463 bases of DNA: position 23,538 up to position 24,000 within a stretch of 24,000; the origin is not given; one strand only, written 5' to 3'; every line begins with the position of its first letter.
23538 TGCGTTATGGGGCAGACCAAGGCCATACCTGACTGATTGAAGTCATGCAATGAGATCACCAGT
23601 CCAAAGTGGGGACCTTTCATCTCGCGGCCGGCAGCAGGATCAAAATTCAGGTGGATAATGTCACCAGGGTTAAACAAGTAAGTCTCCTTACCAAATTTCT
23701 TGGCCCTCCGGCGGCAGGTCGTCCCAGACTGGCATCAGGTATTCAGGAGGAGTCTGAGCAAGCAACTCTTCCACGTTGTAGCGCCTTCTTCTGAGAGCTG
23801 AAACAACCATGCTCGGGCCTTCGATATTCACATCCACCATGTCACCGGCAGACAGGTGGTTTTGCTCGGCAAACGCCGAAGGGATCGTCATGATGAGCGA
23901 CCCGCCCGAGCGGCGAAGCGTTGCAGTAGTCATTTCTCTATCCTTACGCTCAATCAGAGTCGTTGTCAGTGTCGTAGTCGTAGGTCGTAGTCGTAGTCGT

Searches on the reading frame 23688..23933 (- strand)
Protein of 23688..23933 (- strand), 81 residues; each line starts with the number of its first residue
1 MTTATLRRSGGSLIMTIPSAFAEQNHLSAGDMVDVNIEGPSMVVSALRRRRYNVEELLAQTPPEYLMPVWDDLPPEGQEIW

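Call 5: search_protein_families(library=pfam, proteins=[window:23688-23933:-], max_evalue=1)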
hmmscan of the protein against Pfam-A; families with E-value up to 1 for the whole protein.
window:23688-23933:- (81 aa): 3 families
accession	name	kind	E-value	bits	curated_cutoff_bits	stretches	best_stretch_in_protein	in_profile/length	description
PF04014.23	MazE_antitoxin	-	1.9e-07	31.4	24.7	1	7-48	2-44/48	Antidote-toxin recognition MazE, bacterial antitoxin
PF08922.17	DUF1905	-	0.11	13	24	1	5-37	48-81/81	Domain of unknown function (DUF1905)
PF14035.11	YlzJ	-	0.2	12.4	27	1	28-68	17-57/65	YlzJ-like protein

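Call 6: search_protein_families(library=phrogs, proteins=[window:23688-23933:-], max_evalue=1)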
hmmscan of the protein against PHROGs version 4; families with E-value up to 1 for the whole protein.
window:23688-23933:- (81 aa): 2 families
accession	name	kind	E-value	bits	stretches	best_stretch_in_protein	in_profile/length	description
phrog_4324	-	unknown function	6e-10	40.2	1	1-81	1-89/89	-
phrog_3261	-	unknown function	0.035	15.6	1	24-50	10-37/108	-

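Call 7: search_protein_families(library=ncbifam, proteins=[window:23688-23933:-], max_evalue=1)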
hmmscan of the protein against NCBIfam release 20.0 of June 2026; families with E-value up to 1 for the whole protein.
window:23688-23933:- (81 aa): 5 families
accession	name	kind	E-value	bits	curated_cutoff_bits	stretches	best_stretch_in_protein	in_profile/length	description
NF052488.1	TAtMazEAgrob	equivalog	7.6e-09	35.6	130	1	2-59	3-62/87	type II toxin-antitoxin system antitoxin MazE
NF008463.0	PRK11347.1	equivalog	8.7e-07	29.1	101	1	5-81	4-83/83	antitoxin ChpS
TIGR02609.1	doc_partner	hypoth_equivalog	0.00046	20.5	55.9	1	5-55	2-51/74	putative addiction module antidote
TIGR01439.1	lp_hng_hel_AbrB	domain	0.022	14.5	28.3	1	14-38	9-34/44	transcriptional regulator, AbrB family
NF007312.0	PRK09798.1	equivalog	0.068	13.5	113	1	2-81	2-82/82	type II toxin-antitoxin system antitoxin MazE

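Call 8: search_protein_families(library=padloc, proteins=[window:23688-23933:-], max_evalue=1)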
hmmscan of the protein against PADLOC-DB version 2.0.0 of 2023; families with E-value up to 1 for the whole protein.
window:23688-23933:- (81 aa): 0 families

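Call 43: find_encoding_contigs(protein=window:23688-23933:-, flank=10000, max_places=10)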
Protein window:23688-23933:- (81 aa): 4 contigs read that carry it; 4 places shown.
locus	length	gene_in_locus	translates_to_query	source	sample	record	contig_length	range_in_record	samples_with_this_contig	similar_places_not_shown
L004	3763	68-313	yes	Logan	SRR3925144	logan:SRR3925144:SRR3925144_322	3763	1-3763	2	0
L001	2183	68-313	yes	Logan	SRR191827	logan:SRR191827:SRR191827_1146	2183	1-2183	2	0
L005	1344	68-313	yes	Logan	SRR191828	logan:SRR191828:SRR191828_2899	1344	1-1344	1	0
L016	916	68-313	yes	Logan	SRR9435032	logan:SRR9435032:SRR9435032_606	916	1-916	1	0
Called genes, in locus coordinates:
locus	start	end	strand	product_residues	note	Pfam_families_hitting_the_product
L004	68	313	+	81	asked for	PF04014:MazE_antitoxin (weak)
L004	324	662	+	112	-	PF02452:PemK_toxin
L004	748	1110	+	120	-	-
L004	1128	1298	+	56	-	PF27300:YdcA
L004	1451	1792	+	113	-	-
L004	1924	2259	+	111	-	-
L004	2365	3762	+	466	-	?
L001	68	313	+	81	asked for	PF04014:MazE_antitoxin (weak)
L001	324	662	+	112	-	PF02452:PemK_toxin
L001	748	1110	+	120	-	-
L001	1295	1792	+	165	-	-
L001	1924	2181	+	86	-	?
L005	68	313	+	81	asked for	PF04014:MazE_antitoxin (weak)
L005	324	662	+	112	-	PF02452:PemK_toxin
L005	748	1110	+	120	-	-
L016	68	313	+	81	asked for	PF04014:MazE_antitoxin (weak)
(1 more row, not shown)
